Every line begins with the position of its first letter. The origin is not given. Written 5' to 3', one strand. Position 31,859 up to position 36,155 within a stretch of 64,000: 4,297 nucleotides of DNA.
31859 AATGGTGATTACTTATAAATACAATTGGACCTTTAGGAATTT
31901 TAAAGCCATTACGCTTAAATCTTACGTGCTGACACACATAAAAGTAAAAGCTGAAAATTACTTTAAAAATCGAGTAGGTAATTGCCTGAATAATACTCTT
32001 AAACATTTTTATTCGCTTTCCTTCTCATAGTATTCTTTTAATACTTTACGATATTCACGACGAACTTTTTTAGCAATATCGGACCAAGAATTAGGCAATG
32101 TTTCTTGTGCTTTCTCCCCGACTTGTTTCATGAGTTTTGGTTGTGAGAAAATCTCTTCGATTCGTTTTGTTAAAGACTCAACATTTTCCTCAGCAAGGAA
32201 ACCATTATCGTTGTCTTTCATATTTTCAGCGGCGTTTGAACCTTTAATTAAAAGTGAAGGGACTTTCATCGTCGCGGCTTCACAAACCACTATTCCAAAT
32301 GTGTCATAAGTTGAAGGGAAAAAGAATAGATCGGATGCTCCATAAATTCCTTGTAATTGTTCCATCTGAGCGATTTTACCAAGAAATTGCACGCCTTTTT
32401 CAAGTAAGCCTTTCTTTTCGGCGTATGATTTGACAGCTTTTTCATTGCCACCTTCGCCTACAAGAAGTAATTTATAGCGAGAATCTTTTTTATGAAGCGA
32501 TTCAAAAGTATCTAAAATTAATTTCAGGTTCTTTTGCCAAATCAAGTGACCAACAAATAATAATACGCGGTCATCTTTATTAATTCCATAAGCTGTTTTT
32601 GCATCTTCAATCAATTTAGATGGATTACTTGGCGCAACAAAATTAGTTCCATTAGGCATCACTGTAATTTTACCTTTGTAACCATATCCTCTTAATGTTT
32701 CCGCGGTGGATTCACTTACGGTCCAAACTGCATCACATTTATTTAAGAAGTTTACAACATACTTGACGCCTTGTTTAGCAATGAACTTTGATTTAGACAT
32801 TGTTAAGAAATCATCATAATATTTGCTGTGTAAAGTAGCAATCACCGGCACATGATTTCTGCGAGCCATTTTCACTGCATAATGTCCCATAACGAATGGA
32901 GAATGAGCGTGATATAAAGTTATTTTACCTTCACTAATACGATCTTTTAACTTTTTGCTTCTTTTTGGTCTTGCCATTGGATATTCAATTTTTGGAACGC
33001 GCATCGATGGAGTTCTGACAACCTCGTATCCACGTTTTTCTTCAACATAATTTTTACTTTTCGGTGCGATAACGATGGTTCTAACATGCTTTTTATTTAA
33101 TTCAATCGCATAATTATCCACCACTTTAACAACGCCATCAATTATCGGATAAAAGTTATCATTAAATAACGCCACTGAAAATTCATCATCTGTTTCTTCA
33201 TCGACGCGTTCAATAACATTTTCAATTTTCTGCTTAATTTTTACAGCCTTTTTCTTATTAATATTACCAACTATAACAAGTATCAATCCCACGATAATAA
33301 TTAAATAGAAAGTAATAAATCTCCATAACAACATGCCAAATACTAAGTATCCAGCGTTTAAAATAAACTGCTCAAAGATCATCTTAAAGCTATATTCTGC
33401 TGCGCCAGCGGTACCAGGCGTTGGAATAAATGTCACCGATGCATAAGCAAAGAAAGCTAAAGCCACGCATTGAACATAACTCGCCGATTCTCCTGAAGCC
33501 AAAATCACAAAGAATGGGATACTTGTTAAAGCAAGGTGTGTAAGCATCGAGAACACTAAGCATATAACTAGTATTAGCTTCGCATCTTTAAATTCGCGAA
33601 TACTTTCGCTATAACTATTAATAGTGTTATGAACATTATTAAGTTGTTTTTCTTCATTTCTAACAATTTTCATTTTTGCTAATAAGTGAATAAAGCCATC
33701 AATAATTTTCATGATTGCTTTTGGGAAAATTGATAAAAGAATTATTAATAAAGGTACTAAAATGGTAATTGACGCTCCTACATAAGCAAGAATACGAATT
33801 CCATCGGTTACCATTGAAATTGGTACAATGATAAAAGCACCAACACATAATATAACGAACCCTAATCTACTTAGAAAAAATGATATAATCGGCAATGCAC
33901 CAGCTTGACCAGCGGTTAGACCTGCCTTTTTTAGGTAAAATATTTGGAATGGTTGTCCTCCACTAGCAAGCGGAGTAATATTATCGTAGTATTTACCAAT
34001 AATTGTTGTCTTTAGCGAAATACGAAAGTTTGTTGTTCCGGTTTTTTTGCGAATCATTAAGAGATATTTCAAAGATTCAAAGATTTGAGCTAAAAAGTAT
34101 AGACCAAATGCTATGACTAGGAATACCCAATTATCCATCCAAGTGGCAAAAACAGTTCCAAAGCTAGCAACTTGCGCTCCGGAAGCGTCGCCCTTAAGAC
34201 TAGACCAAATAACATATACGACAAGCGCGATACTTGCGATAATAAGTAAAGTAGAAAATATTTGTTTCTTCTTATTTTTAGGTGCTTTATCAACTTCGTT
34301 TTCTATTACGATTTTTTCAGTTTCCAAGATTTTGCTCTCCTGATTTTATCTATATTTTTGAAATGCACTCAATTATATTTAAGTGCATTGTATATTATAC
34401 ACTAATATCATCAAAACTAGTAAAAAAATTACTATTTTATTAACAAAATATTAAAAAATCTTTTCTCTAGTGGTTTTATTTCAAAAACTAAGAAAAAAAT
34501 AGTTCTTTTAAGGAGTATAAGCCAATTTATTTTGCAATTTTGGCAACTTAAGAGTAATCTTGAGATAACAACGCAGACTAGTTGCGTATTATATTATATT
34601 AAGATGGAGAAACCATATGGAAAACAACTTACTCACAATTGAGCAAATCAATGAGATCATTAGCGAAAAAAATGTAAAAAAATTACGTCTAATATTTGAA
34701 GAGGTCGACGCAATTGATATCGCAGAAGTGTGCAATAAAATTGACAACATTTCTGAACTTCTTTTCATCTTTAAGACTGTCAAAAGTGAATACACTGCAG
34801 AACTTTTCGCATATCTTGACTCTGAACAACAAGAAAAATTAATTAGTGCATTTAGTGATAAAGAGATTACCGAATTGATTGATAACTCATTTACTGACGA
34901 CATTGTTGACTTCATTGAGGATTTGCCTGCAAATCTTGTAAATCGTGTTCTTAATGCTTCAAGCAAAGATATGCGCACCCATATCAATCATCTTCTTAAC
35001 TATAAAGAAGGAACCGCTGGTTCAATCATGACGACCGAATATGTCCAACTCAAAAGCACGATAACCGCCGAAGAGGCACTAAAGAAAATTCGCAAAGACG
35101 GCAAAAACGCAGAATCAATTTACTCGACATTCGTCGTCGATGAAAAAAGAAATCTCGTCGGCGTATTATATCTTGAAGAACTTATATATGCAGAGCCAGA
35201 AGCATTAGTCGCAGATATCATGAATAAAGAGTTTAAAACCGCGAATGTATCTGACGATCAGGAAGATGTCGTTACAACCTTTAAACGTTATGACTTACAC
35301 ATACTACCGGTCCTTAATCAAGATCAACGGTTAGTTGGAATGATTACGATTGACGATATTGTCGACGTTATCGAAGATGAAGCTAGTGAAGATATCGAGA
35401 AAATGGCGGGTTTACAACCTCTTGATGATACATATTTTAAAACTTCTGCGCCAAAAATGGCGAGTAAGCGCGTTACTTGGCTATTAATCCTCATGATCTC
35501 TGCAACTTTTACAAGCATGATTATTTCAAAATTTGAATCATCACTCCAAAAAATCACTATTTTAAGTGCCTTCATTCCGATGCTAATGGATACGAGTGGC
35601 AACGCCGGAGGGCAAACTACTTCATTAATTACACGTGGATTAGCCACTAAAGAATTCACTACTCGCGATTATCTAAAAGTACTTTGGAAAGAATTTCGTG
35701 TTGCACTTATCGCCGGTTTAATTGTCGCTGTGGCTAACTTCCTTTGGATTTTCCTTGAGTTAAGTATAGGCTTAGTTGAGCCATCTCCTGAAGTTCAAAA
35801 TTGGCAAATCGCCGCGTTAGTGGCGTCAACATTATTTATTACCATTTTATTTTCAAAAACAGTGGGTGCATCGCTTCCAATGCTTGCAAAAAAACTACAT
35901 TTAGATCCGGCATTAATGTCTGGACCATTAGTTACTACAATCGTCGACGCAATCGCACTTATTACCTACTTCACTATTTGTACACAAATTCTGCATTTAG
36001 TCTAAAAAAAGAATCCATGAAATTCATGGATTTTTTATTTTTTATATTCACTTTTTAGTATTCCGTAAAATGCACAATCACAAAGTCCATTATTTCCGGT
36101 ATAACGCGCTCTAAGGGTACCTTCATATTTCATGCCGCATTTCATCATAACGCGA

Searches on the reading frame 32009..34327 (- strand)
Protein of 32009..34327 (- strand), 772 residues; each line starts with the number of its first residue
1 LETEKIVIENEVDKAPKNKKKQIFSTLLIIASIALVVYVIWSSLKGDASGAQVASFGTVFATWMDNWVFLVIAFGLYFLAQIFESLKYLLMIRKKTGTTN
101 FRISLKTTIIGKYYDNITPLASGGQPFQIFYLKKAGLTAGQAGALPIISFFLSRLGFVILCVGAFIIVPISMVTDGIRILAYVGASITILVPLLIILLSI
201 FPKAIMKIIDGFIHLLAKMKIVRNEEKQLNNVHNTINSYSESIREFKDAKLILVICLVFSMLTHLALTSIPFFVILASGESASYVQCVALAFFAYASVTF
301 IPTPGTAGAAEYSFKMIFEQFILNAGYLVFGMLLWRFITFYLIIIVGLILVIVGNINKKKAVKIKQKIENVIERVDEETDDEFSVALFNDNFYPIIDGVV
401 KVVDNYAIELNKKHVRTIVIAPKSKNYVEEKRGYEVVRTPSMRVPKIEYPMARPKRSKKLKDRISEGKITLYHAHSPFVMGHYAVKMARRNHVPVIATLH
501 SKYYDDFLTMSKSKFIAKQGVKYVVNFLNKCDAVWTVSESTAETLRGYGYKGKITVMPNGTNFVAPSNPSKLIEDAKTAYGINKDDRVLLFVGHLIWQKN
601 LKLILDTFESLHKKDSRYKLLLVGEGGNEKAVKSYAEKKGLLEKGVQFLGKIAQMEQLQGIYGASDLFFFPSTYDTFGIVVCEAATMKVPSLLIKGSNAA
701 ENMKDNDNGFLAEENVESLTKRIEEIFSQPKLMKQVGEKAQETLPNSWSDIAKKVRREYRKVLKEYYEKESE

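Call 50: search_protein_families(library=pfam, proteins=[window:32009-34327:-], max_evalue=0.0001)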
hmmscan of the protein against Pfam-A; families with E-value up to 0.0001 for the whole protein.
window:32009-34327:- (772 aa): 6 families
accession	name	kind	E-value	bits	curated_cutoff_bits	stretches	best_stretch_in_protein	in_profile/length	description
PF03706.18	LPG_synthase_TM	-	9.9e-38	130.7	33.4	1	29-347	1-302/302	Lysylphosphatidylglycerol synthase TM region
PF00534.26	Glycos_transf_1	-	7.7e-34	117.1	26.4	1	575-742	4-171/172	Glycosyl transferases group 1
PF13439.12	Glyco_transf_4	-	4.3e-25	89.1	28.5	1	396-562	1-167/170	Glycosyltransferase Family 4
PF13692.12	Glyco_trans_1_4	-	4.6e-24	85.7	27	1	587-727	2-140/142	Glycosyl transferases group 1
PF13579.12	Glyco_trans_4_4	-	1.1e-11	45.8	29.7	1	398-560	2-158/158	Glycosyl transferase 4-like domain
PF20706.3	GT4-conflict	-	1.8e-05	24.3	26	1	589-754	200-384/385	Family 4 Glycosyltransferase in conflict systems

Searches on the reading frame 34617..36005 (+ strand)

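Call 50: search_protein_families(library=pfam, proteins=[window:34617-36005:+], max_evalue=0.0001)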
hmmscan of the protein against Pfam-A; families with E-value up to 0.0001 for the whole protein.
window:34617-36005:+ (462 aa): 3 families
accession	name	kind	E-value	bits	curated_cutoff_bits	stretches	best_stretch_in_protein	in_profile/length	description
PF01769.21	MgtE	-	1.2e-34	119.7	27.6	1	320-454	1-125/125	Divalent cation transporter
PF00571.33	CBS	-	5.9e-21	75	24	2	198-253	1-56/57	CBS domain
PF03448.22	MgtE_N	-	4.1e-20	72.7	25.9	1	32-131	3-101/102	MgtE intracellular N domain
